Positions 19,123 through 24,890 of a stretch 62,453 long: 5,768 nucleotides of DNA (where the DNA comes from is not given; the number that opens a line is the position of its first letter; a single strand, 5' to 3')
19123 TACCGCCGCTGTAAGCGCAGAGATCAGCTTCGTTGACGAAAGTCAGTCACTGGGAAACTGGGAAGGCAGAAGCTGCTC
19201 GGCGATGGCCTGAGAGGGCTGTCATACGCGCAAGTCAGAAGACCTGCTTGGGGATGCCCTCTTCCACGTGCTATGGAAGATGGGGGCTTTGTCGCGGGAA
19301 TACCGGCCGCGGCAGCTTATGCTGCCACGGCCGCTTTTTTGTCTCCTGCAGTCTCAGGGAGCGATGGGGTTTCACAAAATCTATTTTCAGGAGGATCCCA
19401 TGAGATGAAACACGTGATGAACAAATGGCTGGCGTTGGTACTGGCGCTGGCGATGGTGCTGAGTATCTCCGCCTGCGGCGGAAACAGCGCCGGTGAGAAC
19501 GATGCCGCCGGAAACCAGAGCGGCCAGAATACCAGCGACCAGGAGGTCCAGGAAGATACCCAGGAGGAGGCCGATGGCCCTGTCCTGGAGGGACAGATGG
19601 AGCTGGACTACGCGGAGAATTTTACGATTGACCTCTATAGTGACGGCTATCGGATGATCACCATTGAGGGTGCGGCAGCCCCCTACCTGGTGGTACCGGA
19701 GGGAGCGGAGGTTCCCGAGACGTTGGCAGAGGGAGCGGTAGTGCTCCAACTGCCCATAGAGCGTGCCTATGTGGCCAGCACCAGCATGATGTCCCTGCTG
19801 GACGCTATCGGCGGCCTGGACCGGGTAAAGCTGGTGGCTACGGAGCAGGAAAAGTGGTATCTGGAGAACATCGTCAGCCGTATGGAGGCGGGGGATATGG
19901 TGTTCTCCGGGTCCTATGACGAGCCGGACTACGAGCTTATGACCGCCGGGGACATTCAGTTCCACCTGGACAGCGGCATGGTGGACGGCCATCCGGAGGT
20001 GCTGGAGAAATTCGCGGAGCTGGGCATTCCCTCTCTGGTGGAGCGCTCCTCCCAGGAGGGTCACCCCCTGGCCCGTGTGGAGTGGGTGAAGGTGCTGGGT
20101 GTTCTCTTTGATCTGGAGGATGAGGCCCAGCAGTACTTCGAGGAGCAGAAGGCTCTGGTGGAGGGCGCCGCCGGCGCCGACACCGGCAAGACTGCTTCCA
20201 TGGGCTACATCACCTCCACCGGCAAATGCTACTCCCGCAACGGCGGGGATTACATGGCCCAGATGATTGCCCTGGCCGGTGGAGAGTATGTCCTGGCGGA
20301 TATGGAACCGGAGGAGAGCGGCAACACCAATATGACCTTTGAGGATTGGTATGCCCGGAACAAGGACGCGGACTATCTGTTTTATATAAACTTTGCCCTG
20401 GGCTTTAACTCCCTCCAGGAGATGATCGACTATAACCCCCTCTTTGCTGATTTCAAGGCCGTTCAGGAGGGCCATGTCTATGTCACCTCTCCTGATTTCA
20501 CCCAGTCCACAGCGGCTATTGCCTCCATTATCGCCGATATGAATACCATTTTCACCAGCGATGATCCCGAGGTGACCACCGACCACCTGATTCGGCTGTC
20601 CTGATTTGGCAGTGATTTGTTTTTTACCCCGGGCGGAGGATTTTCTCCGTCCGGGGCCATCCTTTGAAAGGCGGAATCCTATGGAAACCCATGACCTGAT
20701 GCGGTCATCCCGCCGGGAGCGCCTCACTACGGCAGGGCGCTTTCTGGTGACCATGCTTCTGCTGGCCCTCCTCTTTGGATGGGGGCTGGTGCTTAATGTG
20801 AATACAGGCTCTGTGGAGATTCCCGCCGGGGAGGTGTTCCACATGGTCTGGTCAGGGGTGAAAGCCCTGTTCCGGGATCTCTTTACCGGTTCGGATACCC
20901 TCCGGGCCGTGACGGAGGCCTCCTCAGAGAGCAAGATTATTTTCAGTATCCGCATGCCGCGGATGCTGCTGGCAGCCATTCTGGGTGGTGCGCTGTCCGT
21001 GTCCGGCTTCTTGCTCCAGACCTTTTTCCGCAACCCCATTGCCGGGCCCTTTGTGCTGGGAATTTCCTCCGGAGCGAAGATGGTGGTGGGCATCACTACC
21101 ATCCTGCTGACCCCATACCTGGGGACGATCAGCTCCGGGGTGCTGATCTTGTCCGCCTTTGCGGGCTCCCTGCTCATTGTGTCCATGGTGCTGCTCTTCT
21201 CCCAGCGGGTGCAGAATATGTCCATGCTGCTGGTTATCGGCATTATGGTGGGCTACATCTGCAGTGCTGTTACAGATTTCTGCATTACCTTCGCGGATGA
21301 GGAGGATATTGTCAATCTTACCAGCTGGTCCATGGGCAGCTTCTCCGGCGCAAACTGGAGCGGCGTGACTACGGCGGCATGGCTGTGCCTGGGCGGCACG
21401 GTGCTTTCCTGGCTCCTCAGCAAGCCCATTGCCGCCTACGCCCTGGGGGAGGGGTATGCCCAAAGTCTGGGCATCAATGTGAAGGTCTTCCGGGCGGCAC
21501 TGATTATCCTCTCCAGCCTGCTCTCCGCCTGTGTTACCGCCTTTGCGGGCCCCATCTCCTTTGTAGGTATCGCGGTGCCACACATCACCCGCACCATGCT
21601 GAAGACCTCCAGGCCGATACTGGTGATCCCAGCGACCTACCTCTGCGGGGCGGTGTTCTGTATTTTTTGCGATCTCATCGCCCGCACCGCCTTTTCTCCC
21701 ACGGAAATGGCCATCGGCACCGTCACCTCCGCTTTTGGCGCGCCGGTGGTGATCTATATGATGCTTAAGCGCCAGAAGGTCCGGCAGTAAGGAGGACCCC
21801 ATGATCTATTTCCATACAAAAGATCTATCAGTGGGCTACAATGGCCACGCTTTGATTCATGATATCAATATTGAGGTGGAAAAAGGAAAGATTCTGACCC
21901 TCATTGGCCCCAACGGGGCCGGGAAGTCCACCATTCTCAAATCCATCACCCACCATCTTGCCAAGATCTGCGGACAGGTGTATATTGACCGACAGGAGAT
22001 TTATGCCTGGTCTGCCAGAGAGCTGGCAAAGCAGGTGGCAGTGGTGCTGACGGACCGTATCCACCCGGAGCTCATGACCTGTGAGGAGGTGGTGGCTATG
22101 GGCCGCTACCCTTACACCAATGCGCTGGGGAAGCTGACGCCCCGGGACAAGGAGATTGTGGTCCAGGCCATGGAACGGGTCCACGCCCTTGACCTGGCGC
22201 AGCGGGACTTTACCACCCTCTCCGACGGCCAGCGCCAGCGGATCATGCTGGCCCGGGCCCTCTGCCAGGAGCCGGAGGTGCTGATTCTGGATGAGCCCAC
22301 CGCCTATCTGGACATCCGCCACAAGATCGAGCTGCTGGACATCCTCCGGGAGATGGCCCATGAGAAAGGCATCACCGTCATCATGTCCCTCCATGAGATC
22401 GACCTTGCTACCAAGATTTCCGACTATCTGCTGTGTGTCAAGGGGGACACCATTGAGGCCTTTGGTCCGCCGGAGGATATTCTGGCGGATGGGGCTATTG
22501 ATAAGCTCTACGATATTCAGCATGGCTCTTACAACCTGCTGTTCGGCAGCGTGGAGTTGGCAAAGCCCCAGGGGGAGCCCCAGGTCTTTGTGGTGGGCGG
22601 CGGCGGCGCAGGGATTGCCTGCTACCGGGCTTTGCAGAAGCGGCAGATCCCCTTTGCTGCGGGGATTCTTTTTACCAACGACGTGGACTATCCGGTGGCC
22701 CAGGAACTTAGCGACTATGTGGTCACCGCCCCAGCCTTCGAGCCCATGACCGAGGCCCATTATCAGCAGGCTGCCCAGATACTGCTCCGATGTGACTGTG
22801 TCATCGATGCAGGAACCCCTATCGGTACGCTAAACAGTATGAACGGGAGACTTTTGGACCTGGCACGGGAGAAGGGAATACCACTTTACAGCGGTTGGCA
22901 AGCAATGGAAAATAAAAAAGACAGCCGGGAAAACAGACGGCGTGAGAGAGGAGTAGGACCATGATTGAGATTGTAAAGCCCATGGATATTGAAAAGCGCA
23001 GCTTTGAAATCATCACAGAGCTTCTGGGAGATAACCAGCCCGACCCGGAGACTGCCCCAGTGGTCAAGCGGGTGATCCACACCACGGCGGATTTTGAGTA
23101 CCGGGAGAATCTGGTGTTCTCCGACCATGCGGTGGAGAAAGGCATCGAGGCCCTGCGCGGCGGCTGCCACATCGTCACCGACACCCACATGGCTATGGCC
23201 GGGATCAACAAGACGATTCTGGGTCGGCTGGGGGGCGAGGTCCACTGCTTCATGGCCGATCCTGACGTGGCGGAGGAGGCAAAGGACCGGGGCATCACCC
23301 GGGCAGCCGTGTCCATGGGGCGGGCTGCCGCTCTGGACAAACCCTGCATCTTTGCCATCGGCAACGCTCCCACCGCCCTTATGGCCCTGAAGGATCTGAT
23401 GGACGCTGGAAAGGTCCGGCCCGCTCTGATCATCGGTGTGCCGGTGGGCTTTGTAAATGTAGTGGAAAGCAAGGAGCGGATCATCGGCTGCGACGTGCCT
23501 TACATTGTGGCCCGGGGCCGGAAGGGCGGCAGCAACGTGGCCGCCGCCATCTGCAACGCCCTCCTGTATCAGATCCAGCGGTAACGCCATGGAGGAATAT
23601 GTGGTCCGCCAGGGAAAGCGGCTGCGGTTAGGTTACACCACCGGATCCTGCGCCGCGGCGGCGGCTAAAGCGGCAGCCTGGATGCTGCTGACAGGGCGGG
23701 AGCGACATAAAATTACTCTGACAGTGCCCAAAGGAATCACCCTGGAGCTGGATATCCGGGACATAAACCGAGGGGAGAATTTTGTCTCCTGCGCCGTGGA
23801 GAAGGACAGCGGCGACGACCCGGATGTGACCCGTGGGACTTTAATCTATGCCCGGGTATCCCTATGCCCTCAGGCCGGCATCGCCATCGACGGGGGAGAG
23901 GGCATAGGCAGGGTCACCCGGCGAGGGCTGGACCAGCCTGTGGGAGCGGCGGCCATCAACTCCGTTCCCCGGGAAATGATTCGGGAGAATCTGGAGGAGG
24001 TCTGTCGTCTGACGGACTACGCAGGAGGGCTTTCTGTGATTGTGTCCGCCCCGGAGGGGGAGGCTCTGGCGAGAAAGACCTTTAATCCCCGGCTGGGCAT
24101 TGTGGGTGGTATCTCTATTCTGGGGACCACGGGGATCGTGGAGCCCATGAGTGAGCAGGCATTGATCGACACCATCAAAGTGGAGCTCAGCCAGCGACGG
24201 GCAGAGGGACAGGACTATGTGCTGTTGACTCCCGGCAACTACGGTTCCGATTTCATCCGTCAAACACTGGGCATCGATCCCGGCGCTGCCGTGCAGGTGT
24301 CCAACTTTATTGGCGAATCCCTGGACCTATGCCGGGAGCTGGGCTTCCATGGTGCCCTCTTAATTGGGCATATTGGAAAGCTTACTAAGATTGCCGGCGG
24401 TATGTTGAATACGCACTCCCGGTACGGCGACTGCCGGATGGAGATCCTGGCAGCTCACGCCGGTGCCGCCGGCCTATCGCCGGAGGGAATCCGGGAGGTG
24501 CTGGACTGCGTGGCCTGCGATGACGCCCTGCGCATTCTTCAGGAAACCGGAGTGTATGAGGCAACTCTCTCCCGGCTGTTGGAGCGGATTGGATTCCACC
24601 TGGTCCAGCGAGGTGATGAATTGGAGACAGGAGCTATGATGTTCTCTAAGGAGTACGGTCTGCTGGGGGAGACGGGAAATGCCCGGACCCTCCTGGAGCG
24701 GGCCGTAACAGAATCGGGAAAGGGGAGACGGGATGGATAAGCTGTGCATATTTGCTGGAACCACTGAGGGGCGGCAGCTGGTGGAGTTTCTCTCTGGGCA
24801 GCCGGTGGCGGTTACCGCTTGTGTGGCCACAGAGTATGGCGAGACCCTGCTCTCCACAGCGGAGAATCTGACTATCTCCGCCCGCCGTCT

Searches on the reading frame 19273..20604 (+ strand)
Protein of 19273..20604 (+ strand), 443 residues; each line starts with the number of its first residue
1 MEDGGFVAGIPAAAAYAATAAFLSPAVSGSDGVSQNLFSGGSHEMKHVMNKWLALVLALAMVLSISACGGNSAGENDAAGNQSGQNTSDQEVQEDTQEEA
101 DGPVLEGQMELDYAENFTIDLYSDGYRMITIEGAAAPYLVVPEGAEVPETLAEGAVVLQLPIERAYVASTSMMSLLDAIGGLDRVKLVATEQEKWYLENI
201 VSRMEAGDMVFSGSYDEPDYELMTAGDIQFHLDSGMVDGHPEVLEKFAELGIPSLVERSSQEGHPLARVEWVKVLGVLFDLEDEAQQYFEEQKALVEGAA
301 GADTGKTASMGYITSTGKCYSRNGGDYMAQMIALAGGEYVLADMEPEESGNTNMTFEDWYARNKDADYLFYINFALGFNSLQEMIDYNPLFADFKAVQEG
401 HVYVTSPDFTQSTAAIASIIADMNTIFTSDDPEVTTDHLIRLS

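Call 59: search_protein_families(library=pfam, proteins=[window:19273-20604:+], max_evalue=0.00001)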
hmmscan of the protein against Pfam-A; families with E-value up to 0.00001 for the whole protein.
window:19273-20604:+ (443 aa): 1 family
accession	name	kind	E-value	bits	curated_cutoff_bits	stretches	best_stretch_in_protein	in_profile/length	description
PF01497.23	Peripla_BP_2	-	4.9e-18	65.8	27.5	1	168-407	4-233/235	Periplasmic binding protein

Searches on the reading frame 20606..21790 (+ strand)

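Call 59: search_protein_families(library=pfam, proteins=[window:20606-21790:+], max_evalue=0.00001)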
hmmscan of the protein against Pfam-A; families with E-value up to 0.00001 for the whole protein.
window:20606-21790:+ (394 aa): 1 family
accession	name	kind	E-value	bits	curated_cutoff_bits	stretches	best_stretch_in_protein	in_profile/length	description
PF01032.23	FecCD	-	1.2e-77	261.4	26.5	1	61-388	6-311/311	FecCD transport family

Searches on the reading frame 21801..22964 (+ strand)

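Call 59: search_protein_families(library=pfam, proteins=[window:21801-22964:+], max_evalue=0.00001)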
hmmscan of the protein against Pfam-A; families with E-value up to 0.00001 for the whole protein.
window:21801-22964:+ (387 aa): 4 families
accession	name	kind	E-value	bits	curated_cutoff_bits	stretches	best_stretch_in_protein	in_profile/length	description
PF00005.33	ABC_tran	-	5.1e-32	111.8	25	1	20-168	2-137/137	ABC transporter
PF13304.12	AAA_21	-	1.2e-09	39.1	27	0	123-196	221-296/304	AAA domain, putative AbiEii toxin, Type IV TA system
PF02463.25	SMC_N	-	3.2e-06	27.2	40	0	30-194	25-195/220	RecF/RecN/SMC N terminal domain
PF00270.35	DEAD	-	9.4e-06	25.9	26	0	27-196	12-157/167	DEAD/DEAH box helicase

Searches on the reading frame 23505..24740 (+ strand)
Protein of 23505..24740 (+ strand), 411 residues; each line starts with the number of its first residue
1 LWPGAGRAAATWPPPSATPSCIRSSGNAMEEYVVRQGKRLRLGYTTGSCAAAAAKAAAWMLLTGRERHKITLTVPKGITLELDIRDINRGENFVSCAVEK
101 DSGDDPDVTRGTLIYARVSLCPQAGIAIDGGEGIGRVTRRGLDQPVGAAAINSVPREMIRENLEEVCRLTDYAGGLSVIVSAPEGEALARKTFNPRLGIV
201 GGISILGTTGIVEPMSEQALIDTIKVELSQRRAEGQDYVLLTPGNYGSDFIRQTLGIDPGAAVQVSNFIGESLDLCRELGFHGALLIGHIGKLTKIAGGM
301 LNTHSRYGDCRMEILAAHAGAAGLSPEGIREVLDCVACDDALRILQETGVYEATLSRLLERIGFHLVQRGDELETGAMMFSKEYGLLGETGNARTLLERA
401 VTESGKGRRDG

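Call 59: search_protein_families(library=pfam, proteins=[window:23505-24740:+], max_evalue=0.00001)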
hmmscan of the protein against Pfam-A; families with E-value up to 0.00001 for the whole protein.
window:23505-24740:+ (411 aa): 1 family
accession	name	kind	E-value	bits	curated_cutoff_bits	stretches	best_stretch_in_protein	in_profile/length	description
PF01888.22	CbiD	-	8.2e-101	337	25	1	40-299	1-254/254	CbiD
